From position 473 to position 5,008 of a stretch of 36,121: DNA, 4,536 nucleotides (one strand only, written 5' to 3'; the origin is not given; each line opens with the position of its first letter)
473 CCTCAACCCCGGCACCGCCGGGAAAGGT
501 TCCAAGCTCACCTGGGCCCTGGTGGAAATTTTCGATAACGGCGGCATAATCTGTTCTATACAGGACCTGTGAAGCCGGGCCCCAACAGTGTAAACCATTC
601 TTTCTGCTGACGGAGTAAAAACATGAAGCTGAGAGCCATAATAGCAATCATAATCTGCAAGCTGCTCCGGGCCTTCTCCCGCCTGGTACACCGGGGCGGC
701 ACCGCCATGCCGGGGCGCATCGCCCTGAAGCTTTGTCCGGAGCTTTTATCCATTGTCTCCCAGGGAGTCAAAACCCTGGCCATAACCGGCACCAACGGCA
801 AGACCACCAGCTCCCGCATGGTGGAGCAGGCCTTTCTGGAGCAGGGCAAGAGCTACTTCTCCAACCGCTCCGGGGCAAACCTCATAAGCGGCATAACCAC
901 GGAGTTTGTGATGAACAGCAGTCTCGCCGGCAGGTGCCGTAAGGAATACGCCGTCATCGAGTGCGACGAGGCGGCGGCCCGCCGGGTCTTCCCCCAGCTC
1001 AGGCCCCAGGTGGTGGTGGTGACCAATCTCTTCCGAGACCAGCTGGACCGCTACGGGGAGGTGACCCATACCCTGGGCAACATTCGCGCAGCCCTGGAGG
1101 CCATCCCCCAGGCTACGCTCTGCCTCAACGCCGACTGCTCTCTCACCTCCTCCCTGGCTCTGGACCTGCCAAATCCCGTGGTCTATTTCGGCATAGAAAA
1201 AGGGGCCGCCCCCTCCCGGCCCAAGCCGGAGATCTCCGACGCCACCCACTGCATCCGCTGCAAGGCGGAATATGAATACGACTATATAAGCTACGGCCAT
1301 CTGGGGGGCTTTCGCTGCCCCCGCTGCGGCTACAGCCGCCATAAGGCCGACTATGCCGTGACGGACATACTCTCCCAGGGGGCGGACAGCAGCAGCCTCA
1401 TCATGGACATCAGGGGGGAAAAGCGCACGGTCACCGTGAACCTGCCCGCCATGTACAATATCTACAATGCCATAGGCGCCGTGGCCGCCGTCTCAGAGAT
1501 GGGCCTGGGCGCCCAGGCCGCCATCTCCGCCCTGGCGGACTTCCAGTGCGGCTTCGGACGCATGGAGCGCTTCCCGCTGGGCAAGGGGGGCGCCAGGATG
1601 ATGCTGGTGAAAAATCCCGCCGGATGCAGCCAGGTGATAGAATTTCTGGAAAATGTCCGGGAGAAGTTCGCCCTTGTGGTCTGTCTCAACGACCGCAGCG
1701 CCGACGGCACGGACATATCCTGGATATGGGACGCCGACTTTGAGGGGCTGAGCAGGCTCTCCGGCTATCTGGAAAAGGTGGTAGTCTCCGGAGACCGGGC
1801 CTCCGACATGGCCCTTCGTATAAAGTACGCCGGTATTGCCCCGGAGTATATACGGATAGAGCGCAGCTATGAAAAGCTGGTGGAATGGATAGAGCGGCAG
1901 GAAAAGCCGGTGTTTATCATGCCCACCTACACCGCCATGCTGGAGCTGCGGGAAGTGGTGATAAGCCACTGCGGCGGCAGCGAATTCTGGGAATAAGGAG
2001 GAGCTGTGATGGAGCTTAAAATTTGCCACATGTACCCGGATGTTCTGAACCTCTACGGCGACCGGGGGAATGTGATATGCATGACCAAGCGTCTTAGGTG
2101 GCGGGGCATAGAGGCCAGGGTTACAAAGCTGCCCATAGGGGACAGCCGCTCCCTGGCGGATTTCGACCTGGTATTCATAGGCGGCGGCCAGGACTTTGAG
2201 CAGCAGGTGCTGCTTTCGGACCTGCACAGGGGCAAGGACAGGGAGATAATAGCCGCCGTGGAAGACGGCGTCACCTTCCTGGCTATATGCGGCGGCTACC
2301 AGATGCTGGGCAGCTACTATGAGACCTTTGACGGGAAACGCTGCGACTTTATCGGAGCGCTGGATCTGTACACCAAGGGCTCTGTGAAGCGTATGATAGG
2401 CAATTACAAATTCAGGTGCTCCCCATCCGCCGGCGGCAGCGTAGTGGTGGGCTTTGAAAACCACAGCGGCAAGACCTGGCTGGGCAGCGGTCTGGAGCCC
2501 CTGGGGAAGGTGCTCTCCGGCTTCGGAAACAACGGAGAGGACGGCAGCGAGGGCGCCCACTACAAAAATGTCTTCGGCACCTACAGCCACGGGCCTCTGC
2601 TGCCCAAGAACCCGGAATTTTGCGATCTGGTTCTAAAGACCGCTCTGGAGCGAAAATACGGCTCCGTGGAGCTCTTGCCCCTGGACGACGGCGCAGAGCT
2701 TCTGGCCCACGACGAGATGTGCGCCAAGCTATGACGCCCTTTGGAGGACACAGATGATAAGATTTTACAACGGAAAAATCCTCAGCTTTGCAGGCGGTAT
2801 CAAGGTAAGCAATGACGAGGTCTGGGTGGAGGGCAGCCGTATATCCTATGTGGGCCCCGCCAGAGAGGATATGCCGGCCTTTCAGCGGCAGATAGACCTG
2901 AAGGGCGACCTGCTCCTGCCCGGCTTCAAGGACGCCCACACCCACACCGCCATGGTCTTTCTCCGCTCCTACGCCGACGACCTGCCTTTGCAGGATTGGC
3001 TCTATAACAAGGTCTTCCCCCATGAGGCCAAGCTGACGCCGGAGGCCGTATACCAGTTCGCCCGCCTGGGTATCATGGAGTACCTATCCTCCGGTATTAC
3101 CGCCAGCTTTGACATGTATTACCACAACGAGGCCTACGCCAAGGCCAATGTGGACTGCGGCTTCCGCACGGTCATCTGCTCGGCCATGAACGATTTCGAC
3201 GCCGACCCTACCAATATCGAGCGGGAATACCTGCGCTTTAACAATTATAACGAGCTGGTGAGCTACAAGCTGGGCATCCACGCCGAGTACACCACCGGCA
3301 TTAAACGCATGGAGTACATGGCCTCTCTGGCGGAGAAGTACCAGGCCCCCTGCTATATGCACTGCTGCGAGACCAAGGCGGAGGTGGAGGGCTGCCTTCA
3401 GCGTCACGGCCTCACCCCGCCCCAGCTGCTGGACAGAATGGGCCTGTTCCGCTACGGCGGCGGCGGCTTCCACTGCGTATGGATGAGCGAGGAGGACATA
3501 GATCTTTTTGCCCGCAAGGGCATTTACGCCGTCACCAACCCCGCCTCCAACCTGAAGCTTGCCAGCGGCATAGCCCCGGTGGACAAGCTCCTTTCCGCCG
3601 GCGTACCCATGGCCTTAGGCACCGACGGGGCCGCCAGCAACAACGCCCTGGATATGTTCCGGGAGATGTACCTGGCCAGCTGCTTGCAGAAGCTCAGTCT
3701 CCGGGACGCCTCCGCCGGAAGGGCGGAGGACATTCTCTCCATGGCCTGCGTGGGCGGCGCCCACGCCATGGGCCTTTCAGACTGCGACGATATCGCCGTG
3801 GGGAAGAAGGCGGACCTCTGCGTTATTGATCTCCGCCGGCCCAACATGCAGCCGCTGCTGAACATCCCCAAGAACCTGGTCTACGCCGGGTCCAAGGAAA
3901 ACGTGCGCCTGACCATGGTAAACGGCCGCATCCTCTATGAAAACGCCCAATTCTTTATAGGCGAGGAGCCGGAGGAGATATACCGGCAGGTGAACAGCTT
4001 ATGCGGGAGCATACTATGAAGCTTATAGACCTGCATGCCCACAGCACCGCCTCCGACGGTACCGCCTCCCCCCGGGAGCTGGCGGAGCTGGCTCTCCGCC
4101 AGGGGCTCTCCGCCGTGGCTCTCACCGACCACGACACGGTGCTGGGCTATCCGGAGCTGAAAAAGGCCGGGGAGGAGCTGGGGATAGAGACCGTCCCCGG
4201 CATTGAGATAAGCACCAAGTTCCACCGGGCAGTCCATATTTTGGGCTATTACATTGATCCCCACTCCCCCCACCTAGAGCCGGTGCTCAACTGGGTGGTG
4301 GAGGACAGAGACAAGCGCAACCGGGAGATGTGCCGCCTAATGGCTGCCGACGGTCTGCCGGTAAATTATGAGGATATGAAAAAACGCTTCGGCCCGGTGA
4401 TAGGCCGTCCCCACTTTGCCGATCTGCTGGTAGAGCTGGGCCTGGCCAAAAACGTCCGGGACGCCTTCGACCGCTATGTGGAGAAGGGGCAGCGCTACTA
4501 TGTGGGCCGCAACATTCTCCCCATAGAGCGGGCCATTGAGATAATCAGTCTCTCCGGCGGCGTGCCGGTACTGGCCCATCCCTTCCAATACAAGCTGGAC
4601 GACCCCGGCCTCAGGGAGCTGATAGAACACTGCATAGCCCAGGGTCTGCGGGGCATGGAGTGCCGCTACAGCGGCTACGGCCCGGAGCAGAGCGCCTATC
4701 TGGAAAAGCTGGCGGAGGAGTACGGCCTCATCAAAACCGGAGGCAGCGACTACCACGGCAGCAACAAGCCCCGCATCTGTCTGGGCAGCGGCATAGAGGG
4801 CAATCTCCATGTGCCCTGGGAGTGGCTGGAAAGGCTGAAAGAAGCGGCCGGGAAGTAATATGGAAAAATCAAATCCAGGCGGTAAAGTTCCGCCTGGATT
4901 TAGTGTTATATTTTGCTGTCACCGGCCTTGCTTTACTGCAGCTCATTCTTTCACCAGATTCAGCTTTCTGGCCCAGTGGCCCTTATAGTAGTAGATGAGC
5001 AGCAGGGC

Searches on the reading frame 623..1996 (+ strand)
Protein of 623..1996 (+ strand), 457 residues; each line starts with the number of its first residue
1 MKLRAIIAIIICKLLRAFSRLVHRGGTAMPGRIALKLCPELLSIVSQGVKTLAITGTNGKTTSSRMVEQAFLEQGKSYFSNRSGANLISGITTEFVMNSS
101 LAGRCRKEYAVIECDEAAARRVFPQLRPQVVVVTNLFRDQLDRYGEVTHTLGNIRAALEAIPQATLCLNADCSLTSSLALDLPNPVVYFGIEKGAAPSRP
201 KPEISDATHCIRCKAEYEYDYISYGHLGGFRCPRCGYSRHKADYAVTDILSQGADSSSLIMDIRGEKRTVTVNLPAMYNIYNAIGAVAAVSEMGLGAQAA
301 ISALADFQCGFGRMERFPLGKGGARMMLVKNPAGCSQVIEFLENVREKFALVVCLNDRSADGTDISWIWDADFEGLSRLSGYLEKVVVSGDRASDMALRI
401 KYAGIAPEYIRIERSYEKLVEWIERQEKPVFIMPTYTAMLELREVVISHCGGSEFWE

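Call 43: search_protein_families(library=pfam, proteins=[window:623-1996:+], max_evalue=0.0001)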
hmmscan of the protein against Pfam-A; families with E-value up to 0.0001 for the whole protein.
window:623-1996:+ (457 aa): 2 families
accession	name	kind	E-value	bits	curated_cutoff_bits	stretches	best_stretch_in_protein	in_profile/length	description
PF08353.15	MurT_C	-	2.3e-38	131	25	1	328-439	1-110/110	MurT ligase C-terminal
PF08245.18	Mur_ligase_M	-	4.1e-18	66.5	24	1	54-290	1-200/200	Mur ligase middle domain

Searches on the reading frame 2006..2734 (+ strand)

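Call 43: search_protein_families(library=pfam, proteins=[window:2006-2734:+], max_evalue=0.0001)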
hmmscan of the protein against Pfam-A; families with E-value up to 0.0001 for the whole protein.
window:2006-2734:+ (242 aa): 1 family
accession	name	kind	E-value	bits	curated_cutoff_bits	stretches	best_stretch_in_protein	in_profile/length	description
PF07685.20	GATase_3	-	3.5e-40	138.2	27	1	5-202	1-195/196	CobB/CobQ-like glutamine amidotransferase domain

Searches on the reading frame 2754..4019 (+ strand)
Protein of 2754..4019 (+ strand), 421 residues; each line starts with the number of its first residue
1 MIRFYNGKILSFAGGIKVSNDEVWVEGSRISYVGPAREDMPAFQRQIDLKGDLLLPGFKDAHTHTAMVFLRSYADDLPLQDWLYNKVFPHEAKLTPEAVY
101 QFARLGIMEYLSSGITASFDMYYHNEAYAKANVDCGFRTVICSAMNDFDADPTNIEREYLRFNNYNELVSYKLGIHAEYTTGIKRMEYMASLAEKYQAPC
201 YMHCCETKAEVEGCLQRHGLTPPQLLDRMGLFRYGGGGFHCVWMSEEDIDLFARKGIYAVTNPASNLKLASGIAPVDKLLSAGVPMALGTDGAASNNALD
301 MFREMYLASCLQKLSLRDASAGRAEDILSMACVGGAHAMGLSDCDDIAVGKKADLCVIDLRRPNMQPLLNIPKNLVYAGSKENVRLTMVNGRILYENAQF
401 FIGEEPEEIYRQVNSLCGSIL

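Call 43: search_protein_families(library=pfam, proteins=[window:2754-4019:+], max_evalue=0.0001)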
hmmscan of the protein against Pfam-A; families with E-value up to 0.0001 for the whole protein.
window:2754-4019:+ (421 aa): 2 families
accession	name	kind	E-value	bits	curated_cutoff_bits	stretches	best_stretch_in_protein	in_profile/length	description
PF01979.26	Amidohydro_1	-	7.4e-56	190.3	25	1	54-393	2-344/345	Amidohydrolase family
PF07969.17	Amidohydro_3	-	2.3e-22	80.6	29.7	1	93-395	151-472/472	Amidohydrolase family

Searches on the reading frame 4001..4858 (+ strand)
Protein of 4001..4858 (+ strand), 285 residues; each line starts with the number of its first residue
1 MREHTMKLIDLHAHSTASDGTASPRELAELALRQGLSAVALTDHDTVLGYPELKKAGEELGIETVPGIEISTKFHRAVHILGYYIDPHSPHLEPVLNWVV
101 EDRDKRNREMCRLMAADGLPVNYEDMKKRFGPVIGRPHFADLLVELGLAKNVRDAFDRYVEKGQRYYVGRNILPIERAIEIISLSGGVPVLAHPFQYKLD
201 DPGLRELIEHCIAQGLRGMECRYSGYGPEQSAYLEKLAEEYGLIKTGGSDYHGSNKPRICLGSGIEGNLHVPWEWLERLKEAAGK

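Call 43: search_protein_families(library=pfam, proteins=[window:4001-4858:+], max_evalue=0.0001)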
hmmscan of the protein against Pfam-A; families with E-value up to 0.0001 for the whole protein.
window:4001-4858:+ (285 aa): 1 family
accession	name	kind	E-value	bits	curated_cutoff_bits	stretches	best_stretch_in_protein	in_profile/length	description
PF02811.25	PHP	-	6.1e-13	49.9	26.4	1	10-75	1-68/164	PHP domain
